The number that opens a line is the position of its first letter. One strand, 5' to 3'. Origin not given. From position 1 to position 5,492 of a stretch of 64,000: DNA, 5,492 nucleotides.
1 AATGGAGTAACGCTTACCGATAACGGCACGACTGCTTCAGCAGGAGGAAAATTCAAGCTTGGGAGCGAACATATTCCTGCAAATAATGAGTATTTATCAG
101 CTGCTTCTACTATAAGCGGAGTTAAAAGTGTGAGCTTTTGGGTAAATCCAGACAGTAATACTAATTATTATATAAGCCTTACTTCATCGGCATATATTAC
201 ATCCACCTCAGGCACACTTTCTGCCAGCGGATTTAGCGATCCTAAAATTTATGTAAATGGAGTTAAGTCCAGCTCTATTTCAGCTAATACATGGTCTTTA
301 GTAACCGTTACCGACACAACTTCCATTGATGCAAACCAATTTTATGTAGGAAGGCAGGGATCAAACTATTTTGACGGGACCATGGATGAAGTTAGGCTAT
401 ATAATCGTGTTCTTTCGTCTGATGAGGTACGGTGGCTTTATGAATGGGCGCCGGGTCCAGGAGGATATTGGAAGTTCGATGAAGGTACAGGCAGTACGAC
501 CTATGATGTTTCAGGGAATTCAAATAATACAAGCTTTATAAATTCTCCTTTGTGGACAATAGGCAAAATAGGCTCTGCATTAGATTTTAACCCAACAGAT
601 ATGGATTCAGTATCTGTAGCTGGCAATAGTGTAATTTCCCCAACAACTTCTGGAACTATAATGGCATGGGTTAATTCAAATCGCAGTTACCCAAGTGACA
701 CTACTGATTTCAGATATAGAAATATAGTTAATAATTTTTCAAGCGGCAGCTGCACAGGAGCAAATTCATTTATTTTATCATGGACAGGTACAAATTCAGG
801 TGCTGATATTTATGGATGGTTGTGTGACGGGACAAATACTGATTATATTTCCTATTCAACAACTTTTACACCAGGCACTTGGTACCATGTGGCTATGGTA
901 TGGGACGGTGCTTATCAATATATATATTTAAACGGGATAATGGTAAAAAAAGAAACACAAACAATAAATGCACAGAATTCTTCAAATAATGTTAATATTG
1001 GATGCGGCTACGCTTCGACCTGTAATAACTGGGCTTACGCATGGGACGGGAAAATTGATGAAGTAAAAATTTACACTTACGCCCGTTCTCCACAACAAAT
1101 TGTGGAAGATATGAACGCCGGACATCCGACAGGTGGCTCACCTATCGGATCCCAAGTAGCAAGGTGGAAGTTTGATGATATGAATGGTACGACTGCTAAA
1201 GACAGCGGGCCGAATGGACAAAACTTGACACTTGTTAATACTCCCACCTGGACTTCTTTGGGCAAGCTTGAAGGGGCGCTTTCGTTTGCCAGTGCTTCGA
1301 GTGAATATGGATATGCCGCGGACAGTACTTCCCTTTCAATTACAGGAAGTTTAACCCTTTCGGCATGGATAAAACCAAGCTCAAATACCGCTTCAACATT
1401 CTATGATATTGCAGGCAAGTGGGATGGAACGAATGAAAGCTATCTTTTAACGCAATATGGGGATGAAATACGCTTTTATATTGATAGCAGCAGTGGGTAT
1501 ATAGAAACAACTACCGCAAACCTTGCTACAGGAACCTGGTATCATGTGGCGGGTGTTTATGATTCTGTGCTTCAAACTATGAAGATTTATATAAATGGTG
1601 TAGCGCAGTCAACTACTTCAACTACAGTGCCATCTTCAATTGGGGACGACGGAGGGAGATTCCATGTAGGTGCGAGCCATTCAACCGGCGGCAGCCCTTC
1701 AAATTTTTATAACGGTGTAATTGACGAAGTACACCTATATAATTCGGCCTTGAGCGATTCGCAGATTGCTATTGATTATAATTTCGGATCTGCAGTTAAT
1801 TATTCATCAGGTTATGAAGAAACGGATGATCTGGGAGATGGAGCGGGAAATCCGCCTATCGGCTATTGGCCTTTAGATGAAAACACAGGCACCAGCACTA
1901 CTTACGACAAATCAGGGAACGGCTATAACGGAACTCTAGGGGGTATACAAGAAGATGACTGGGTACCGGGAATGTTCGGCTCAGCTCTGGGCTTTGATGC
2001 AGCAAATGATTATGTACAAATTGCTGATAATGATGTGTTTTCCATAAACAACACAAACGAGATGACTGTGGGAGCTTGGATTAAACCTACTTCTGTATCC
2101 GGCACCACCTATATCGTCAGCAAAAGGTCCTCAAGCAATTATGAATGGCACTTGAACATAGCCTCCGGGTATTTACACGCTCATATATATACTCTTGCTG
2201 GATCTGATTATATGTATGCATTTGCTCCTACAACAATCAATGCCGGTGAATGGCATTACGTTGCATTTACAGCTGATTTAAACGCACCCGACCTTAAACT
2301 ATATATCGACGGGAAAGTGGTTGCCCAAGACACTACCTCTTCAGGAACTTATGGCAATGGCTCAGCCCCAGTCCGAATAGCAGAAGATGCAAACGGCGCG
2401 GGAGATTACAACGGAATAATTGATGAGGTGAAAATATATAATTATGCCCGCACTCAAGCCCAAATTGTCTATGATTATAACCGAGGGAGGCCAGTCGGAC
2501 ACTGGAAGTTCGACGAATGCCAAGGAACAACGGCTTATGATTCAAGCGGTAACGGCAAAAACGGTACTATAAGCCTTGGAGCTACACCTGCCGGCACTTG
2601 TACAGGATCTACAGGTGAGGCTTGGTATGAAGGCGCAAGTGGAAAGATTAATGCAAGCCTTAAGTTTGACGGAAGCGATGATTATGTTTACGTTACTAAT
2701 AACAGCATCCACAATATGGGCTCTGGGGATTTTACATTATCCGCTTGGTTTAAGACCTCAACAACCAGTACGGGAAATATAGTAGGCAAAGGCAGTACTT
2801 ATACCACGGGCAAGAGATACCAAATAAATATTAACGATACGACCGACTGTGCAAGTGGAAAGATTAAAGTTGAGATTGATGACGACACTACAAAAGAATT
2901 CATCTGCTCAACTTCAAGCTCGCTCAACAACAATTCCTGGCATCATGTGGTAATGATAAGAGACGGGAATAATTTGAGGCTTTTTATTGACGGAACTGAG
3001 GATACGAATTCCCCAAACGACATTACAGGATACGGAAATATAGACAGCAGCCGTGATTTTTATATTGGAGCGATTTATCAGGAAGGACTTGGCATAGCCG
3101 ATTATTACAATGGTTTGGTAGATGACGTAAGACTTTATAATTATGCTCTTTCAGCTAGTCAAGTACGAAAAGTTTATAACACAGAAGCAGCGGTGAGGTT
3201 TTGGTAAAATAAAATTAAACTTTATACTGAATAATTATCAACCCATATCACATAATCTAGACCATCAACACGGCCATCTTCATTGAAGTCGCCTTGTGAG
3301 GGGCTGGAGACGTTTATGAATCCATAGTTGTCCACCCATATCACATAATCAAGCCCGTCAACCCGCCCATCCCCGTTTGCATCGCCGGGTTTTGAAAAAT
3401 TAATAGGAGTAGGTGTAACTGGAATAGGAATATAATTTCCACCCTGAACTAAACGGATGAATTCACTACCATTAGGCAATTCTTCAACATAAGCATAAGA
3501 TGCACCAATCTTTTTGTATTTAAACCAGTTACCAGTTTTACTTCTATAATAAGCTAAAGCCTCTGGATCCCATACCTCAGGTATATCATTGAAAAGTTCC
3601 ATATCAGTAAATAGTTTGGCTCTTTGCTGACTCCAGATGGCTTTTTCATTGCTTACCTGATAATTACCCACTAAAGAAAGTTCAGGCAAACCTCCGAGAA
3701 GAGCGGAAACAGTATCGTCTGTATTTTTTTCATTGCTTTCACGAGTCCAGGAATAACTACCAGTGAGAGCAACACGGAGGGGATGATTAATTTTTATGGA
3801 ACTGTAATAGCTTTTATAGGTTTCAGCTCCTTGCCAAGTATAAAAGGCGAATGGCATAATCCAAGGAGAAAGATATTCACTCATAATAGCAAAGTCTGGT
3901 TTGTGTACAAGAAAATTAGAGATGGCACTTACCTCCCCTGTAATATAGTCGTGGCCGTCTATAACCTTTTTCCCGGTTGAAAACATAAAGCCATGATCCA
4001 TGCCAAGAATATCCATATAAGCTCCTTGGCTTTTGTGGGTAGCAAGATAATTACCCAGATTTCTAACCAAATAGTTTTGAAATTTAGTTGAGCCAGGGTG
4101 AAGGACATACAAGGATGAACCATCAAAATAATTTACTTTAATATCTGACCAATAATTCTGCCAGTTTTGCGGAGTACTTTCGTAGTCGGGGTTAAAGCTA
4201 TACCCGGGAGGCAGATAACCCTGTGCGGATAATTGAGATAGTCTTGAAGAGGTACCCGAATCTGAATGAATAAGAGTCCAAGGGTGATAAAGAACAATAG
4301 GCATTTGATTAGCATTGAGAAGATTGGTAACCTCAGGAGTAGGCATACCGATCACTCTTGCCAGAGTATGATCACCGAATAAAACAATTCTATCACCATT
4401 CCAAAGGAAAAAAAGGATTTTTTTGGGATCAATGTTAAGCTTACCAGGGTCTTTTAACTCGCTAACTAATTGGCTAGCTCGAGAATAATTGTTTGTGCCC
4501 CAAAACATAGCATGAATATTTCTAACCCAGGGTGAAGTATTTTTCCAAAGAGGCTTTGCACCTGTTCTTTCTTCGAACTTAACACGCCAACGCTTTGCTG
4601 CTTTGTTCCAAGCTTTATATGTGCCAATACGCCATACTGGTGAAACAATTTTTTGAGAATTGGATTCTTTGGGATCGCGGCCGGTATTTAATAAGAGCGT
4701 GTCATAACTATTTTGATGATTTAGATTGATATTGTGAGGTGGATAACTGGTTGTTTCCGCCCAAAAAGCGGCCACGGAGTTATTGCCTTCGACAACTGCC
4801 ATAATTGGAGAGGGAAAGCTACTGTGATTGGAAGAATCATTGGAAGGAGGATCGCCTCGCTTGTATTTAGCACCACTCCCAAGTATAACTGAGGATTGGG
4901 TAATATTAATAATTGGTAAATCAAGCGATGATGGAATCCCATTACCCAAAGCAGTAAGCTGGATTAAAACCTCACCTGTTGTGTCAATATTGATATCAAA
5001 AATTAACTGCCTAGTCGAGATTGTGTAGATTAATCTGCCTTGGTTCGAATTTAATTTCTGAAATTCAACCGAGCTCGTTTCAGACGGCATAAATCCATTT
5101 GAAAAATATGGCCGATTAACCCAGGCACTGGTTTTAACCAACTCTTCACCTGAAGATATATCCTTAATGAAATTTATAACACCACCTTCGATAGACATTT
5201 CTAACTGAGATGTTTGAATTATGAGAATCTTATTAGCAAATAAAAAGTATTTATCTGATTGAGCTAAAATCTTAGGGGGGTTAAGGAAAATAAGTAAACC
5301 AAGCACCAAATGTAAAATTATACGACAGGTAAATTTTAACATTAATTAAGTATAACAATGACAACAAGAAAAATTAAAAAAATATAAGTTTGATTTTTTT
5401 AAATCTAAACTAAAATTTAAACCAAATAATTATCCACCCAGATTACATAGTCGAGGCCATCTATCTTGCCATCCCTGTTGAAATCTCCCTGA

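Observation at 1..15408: Array of seven surface-protein genes; six end in an identical PT-linker + tandem type-I dockerin-like module (cellulosome-like display system?)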

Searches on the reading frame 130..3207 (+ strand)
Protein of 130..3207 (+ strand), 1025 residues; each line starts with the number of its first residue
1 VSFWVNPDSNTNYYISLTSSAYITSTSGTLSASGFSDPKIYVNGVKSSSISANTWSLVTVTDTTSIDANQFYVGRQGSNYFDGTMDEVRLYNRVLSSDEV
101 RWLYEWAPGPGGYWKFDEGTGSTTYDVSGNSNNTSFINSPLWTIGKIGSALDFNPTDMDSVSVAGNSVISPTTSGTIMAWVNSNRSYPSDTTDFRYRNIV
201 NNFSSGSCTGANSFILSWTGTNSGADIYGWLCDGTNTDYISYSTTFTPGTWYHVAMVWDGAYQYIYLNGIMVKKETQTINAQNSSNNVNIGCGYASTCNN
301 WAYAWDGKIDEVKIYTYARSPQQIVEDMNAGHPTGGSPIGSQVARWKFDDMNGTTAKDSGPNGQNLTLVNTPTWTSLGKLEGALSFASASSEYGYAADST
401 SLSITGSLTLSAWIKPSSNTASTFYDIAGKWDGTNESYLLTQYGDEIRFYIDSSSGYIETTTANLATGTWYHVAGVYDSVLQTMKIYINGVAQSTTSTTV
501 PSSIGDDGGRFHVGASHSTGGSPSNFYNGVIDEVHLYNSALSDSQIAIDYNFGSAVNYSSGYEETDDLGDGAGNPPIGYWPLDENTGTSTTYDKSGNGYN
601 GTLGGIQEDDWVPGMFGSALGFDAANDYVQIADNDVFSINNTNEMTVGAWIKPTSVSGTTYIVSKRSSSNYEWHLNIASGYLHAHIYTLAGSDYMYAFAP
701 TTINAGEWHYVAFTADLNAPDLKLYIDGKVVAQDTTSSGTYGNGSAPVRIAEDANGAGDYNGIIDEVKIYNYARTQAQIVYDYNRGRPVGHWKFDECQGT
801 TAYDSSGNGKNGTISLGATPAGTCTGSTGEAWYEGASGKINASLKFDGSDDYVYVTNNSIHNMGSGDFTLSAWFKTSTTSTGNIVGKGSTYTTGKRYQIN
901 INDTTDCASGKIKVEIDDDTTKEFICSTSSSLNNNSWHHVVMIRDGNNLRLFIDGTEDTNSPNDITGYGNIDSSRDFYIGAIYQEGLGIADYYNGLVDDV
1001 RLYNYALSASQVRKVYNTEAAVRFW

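Call 3: search_protein_families(library=pfam, proteins=[window:130-3207:+], max_evalue=0.01)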
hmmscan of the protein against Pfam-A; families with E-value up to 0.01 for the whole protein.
window:130-3207:+ (1025 aa): 6 families
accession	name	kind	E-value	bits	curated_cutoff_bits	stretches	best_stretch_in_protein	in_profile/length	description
PF13385.13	Laminin_G_3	-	5.4e-112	371.2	27.6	5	847-1012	1-150/151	Concanavalin A-like lectin/glucanases superfamily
PF02210.31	Laminin_G_2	-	9.1e-20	71.8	22.9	1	909-1002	27-123/126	Laminin G domain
PF02973.23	Sialidase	-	3.1e-13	50.1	26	1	476-546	111-181/189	Sialidase, N-terminal domain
PF22925.3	TS_C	-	9.2e-13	48.7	27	0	927-1009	122-201/202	Trans-sialidase, C-terminal domain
PF00054.30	Laminin_G_1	-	1.3e-08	35.6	24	1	909-985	28-108/131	Laminin G domain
PF00354.24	Pentaxin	-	5.7e-06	26.6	25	0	433-550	51-167/194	Pentaxin family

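Call 4: search_protein_families(library=ncbifam, proteins=[window:130-3207:+], max_evalue=0.01)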
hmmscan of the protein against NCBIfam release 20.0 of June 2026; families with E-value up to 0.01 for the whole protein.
window:130-3207:+ (1025 aa): 1 family
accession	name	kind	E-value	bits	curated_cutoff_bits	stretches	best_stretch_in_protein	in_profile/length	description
NF052521.1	TafC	equivalog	7.2e-56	189.9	410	4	789-1018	149-362/373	TafC family fimbrial protein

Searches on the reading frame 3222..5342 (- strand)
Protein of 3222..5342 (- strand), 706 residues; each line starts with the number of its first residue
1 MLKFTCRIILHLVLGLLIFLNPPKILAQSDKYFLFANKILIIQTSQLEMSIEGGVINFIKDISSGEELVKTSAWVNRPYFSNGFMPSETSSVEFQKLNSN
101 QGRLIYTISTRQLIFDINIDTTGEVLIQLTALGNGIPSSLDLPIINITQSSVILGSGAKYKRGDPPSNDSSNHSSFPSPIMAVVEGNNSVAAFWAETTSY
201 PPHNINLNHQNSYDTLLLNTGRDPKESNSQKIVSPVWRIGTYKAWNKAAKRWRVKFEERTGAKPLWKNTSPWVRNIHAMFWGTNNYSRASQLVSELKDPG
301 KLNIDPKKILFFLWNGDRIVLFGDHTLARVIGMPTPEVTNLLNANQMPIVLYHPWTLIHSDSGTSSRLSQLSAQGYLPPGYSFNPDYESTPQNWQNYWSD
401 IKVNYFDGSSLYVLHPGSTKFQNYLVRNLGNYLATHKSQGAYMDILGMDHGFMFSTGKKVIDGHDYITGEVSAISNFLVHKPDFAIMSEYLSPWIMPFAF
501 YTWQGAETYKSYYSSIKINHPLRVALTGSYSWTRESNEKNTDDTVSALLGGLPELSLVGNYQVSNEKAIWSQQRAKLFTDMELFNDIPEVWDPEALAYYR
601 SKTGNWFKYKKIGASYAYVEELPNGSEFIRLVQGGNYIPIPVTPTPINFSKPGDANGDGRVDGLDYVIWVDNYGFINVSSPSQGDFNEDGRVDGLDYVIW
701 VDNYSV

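Call 3: search_protein_families(library=pfam, proteins=[window:3222-5342:-], max_evalue=0.01)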
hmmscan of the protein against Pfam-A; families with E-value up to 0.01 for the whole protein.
window:3222-5342:- (706 aa): 1 family
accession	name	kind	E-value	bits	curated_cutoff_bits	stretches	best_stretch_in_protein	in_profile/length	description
PF00404.24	Dockerin_1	-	2.3e-06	28.2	22.9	1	652-698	1-50/57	Dockerin type I domain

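Call 4: search_protein_families(library=ncbifam, proteins=[window:3222-5342:-], max_evalue=0.01)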
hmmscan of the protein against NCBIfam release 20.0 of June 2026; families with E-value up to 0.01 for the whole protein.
window:3222-5342:- (706 aa): 0 families

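Call 15: find_encoding_contigs(protein=window:3222-5342:-, flank=10000, max_places=4)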
Protein window:3222-5342:- (706 aa): 1 contig read that carries it; 1 place shown.
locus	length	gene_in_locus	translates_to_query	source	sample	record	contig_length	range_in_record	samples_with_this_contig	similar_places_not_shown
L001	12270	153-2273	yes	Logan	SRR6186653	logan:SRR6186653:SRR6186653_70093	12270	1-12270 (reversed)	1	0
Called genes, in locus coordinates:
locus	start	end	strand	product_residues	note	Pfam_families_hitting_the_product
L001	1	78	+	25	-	?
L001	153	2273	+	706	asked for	PF00404:Dockerin_1 (faint)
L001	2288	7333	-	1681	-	PF10102:DUF2341, PF13385:Laminin_G_3, PF13385:Laminin_G_3, PF07953:Toxin_R_bind_N, PF13385:Laminin_G_3, PF07953:Toxin_R_bind_N (weak), PF13385:Laminin_G_3, PF02210:Laminin_G_2, +3 more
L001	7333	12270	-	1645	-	?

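Call 18: search_protein_families(library=pfam, proteins=[L001:2288-7333:-, L001:7333-12270:-], max_evalue=0.001)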
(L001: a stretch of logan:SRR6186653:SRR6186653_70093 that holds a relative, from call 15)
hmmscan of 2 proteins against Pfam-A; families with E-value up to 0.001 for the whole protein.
L001:2288-7333:- (1681 aa): 7 families
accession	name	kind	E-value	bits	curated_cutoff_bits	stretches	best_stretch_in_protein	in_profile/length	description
PF13385.13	Laminin_G_3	-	5e-134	442.7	27.6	7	1503-1668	1-150/151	Concanavalin A-like lectin/glucanases superfamily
PF02210.31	Laminin_G_2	-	2.4e-20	73.7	22.9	1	1565-1658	27-123/126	Laminin G domain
PF02973.23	Sialidase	-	3.4e-12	46.7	26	0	1132-1202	111-181/189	Sialidase, N-terminal domain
PF22925.3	TS_C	-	2.4e-11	44.1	27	0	1583-1665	122-201/202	Trans-sialidase, C-terminal domain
PF00054.30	Laminin_G_1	-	2e-09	38.2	24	1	1565-1641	28-108/131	Laminin G domain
PF10102.14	DUF2341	-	9.7e-09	36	23.4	1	98-164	1-65/84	Domain of unknown function (DUF2341)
PF00354.24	Pentaxin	-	7.3e-05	23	25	0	1089-1206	51-167/194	Pentaxin family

L001:7333-12270:- (1645 aa): 8 families
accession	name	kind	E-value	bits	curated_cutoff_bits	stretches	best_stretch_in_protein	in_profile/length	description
PF13385.13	Laminin_G_3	-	4.8e-153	504.4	27.6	6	1487-1632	1-151/151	Concanavalin A-like lectin/glucanases superfamily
PF02210.31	Laminin_G_2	-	2.2e-24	86.8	22.9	2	1544-1621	38-123/126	Laminin G domain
PF07953.20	Toxin_R_bind_N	-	4.8e-17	62.7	23.8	2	1026-1181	30-189/191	Clostridium neurotoxin, N-terminal receptor binding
PF00054.30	Laminin_G_1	-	2.2e-12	47.8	24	0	1077-1144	18-80/131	Laminin G domain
PF02973.23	Sialidase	-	6.6e-12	45.8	26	1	671-739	109-182/189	Sialidase, N-terminal domain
PF10102.14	DUF2341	-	2.8e-09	37.7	23.4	1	2-42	44-82/84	Domain of unknown function (DUF2341)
PF00354.24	Pentaxin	-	6.9e-09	36.1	25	0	1113-1195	83-170/194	Pentaxin family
PF22925.3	TS_C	-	1.2e-05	25.4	27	0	1535-1628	106-201/202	Trans-sialidase, C-terminal domain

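Call 26: search_solved_structures(query=window:3387-5342:-, max_evalue=10)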
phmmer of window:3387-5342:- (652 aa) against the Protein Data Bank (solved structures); distinct sequences matched with E-value up to 10: 1.
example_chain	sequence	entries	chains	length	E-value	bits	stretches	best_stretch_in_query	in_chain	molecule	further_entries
6xbw_f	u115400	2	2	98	1.1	10.7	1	385-420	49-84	Ribonuclease kappa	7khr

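Call 66: search_protein_families(library=pfam, proteins=[window:3387-5342:-], max_evalue=10)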
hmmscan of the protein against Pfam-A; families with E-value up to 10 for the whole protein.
window:3387-5342:- (652 aa): 0 families
